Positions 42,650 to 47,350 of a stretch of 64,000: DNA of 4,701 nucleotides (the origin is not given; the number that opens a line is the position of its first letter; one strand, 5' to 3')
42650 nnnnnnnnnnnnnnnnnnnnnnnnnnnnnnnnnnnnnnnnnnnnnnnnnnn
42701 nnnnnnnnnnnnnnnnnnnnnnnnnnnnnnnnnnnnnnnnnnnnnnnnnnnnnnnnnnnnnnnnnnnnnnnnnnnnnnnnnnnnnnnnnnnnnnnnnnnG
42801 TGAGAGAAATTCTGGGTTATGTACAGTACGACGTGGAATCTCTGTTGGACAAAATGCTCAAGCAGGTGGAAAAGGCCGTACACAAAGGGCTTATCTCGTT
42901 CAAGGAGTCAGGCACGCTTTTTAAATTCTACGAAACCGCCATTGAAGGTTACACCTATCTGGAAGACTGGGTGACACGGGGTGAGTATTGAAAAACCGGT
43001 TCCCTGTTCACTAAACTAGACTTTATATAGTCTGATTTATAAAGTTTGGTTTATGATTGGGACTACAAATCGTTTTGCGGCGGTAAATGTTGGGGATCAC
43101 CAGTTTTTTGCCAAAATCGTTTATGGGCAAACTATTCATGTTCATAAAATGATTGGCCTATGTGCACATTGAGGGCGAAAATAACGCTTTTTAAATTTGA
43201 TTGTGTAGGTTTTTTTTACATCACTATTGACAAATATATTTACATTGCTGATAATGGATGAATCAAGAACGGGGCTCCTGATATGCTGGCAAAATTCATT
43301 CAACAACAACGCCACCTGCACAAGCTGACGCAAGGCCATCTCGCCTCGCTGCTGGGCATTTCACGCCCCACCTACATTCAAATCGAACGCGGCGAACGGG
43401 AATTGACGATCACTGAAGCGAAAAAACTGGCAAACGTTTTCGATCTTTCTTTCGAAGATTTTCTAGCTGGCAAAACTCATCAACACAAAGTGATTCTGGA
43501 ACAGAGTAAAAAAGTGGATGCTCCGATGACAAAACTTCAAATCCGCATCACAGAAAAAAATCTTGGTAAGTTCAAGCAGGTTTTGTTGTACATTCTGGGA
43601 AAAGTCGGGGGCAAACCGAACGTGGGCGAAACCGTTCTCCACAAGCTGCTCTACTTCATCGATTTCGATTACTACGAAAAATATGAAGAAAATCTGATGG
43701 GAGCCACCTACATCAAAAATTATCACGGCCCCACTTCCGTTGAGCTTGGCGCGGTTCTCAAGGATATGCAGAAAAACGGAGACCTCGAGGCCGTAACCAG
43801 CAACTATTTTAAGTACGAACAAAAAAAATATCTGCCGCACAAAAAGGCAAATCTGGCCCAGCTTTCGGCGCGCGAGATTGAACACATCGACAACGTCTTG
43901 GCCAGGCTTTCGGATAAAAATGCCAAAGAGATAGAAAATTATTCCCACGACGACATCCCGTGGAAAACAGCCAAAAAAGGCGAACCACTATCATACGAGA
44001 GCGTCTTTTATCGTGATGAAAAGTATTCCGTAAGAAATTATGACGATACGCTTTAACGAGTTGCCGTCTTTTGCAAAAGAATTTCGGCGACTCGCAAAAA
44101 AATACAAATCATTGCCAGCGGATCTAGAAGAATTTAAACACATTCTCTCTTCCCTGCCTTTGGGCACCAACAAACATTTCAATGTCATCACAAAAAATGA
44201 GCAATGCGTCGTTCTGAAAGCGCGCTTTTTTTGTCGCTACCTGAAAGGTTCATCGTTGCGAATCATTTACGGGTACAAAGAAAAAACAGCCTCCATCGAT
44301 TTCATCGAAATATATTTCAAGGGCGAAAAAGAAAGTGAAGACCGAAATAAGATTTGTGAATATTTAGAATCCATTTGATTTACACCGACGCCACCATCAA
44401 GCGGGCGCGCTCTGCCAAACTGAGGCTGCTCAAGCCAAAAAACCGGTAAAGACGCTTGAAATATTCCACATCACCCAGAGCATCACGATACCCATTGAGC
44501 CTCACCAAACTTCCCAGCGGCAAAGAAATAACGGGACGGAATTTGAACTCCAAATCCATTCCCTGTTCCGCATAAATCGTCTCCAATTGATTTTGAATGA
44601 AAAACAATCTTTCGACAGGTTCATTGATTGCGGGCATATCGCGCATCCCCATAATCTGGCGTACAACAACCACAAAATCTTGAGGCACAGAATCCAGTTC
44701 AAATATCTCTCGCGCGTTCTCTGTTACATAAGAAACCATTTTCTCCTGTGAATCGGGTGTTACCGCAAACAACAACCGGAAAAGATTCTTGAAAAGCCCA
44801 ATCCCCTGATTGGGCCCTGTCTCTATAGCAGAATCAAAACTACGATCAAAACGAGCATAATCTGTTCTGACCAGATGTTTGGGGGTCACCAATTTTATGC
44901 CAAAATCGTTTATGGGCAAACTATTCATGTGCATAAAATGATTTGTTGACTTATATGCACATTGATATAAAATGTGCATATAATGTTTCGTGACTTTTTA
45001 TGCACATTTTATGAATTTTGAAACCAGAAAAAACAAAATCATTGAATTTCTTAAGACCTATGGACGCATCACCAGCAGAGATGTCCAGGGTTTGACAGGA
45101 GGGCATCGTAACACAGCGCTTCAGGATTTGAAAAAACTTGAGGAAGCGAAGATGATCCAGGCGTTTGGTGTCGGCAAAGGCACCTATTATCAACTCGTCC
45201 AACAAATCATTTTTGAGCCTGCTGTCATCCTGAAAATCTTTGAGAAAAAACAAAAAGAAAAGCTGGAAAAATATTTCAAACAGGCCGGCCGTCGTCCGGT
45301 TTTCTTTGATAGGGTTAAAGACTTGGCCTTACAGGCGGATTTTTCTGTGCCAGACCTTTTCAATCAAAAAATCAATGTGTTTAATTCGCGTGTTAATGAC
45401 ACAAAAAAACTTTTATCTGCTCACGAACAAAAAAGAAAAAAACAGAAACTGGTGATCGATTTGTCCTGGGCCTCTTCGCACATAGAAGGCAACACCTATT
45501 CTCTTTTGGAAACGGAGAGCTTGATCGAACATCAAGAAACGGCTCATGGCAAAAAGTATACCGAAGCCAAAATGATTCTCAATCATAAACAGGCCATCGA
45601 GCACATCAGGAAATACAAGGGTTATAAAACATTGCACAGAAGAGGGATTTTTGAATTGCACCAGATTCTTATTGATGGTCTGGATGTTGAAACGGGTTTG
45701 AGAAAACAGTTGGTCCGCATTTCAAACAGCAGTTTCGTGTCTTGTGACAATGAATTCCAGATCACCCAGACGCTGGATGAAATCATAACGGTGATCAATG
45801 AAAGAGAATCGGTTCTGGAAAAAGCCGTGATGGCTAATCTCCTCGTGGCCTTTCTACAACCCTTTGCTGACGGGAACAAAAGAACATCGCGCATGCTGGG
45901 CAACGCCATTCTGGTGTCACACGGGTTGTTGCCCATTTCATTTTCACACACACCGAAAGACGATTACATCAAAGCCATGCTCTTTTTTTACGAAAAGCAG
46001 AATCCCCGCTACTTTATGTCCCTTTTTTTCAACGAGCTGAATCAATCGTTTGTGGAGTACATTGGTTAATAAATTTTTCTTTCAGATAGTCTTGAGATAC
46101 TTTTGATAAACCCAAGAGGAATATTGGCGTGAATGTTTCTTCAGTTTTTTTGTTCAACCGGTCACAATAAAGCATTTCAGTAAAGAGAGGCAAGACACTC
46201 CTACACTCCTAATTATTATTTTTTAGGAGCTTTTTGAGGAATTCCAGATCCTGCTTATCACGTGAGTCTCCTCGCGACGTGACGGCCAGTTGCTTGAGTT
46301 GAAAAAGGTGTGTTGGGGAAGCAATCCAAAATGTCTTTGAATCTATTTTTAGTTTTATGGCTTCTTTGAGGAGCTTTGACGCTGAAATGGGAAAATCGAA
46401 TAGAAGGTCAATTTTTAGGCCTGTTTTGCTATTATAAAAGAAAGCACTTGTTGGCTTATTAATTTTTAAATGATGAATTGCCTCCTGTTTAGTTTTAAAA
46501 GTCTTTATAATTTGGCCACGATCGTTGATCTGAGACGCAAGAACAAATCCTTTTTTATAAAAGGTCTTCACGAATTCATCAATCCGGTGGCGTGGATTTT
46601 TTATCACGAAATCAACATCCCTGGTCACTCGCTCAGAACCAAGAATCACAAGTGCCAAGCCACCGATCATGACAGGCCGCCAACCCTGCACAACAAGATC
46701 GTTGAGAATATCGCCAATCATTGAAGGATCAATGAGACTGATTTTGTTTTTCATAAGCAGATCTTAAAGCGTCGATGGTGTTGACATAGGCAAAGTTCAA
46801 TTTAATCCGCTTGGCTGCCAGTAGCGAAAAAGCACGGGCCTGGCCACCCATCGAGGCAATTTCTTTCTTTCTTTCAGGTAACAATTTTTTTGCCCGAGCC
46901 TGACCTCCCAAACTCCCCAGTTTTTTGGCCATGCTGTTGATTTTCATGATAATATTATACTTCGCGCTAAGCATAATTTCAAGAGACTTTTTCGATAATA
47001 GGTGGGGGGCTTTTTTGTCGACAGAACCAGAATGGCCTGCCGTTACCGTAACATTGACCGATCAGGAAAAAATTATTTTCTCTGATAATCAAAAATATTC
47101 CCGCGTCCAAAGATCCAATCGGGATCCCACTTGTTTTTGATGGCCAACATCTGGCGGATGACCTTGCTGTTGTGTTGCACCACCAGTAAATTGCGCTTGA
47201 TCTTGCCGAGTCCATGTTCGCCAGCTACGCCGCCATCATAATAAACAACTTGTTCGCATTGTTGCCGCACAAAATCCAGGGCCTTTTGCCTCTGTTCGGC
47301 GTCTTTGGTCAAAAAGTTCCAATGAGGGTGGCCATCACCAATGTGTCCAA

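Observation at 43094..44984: HTH-Panacea antitoxin plus RelE-like toxin cassette bracketed by ~85-bp direct repeats that duplicate a promoter, operator and 5' gene end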

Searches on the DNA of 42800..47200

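Call 79: search_rna_families(source=window, start=42800, end=47200, threshold=evalue, max_evalue=1)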
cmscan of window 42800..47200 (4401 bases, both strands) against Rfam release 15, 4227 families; matches with E-value up to 1: 2.
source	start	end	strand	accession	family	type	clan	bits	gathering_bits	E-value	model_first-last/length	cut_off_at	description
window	44929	45005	+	RF01191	SNORD121A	Gene; snRNA; snoRNA; CD-box;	-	24.5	44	0.31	1-82/82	no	Small nucleolar RNA SNORD121A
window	44039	44113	-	RF03763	mir-2568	Gene; miRNA;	-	22.7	90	0.21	1-88/88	no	mir-2568 microRNA precursor family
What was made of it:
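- Tried and rejected: Rfam scan of 42800-47200: only sub-threshold chance hits (call 79), so no known RNA element explains the repeat.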

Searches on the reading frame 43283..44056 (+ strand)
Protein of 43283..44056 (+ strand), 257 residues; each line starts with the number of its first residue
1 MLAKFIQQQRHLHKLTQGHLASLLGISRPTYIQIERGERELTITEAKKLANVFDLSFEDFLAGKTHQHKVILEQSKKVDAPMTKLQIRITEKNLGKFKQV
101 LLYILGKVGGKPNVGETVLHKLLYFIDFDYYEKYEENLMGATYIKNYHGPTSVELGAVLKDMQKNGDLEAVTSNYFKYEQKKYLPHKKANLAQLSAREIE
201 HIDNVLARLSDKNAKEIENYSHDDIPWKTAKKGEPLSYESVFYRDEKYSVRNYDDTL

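Call 4: search_protein_families(library=pfam, proteins=[window:43283-44056:+], max_evalue=0.01)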
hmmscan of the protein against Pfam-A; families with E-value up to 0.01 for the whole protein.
window:43283-44056:+ (257 aa): 6 families
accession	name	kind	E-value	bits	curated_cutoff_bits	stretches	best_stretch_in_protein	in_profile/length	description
PF13274.11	SocA_Panacea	-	1.9e-17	64.6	25.7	1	119-228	1-113/113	Antitoxin SocA-like, Panacea domain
PF01381.28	HTH_3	-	3.2e-12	46.7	23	1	6-60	1-55/55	Helix-turn-helix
PF13560.12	HTH_31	-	1.5e-05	25.7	27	1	2-56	2-57/64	Helix-turn-helix domain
PF12844.13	HTH_19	-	1.9e-05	24.9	30.2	1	4-64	2-62/64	Helix-turn-helix domain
PF13443.12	HTH_26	-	0.0008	20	22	1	9-61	5-58/63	Cro/C1-type HTH DNA-binding domain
PF13545.12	HTH_Crp_2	-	0.0012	19.2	27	0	13-32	21-40/70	Crp-like helix-turn-helix domain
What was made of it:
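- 43283..44056 (+): HTH-Panacea (PanA-type) antitoxin, 257 aa. Pfam HTH_3 residues 6-60 (E 3e-12) and SocA_Panacea residues 119-228 (E 2e-17), both above gathering score (call 4).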

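Call 10: search_protein_families(library=ncbifam, proteins=[window:43283-44056:+], max_evalue=1)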
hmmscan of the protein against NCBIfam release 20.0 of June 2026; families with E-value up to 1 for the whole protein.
window:43283-44056:+ (257 aa): 16 families
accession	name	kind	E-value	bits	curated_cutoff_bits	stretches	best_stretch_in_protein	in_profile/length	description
NF041951.1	phage_RstR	subfamily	7.6e-09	35.8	80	1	2-71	3-71/108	RstR family transcriptional repressor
TIGR03070.1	couple_hipB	subfamily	1.8e-07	31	71.65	1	2-54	3-55/58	type II toxin-antitoxin system Y4mF family antitoxin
NF007408.0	PRK09943.1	equivalog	5.9e-05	22.7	211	1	4-108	10-114/185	HTH-type transcriptional regulator PuuR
NF047948.1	male_kill_WMK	equivalog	0.00015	21.4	300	1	3-97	7-102/300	WO male-killing family protein Wmk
NF003162.0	PRK04140.1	equivalog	0.0015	17.6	263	1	5-58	130-183/317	transcriptional regulator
NF006015.0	PRK08154.1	subfamily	0.0021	17.3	204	1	2-69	31-98/314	anaerobic benzoate catabolism transcriptional regulator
NF048014.1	antitoxin_DarG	equivalog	0.0046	16.3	250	1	85-208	157-275/338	type II toxin-antitoxin system antitoxin DNA ADP-ribosyl glycohydrolase DarG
NF038139.1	Reg_Aceta_RamB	equivalog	0.0051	15.5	700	1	6-60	7-61/465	acetate metabolism transcriptional regulator RamB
NF041575.1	antitoxPezA_Strep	equivalog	0.0062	16.5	290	1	1-61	1-61/158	type II toxin-antitoxin system antitoxin PezA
TIGR02607.1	antidote_HigA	equivalog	0.0064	16.3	47.7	1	14-59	20-65/81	HigA family addiction module antitoxin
NF047745.1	SocA_antitoxin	equivalog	0.014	15.1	190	1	113-229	20-131/176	type VI toxin-antitoxin system SocA family antitoxin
TIGR00270.2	TIGR00270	equivalog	0.022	14.6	110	1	4-57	78-131/159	multiprotein bridging factor aMBF1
NF007257.0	PRK09706.1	subfamily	0.026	14.3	101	1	2-66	6-70/135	transcriptional repressor DicA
NF000126.2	trim_DfrA8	exception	0.077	12.7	325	1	142-182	125-166/169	trimethoprim-resistant dihydrofolate reductase DfrA8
TIGR02612.1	mob_myst_A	hypoth_equivalog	0.12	12.2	122.6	1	11-79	35-105/150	mobile mystery protein A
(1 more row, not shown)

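Call 11: search_protein_families(library=padloc, proteins=[window:43283-44056:+], max_evalue=1)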
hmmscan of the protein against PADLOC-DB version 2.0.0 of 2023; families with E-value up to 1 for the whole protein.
window:43283-44056:+ (257 aa): 16 families
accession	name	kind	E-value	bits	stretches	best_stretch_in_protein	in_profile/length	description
PDLC02926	HTH_VI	-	3.2e-09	34.9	1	1-87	1-85/92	-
PDLC04775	PDC-M69A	-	2.8e-07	29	1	6-76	12-83/113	-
PDLC03665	Control_protein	-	0.00011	20.4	1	5-62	12-70/77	control protein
PDLC02990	DarG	-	0.00015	19.4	1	86-196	153-254/329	-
PDLC03953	RmrA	-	0.00053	17.3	1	6-78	10-82/373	-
PDLC03666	Control_protein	-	0.0007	18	1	6-58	11-63/77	control protein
PDLC03671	Control_protein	-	0.0015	16.7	1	2-61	15-74/84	control protein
PDLC03664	Control_protein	-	0.0018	16.7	1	3-56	12-68/74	control protein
PDLC03669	Control_protein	-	0.0025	16.1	1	5-53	13-61/96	control protein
PDLC03952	RmrA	-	0.0046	13.8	1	6-64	27-85/395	-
PDLC03951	RmrA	-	0.0051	13.8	1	6-65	13-71/400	-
PDLC03954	RmrA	-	0.007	13.3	1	6-66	15-75/380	-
PDLC03947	RmrA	-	0.0082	13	1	6-70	16-82/383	-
PDLC04142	capH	-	0.0098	14.9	1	6-64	11-68/103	capH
PDLC03949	RmrA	-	0.011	12.6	1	7-64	8-65/363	-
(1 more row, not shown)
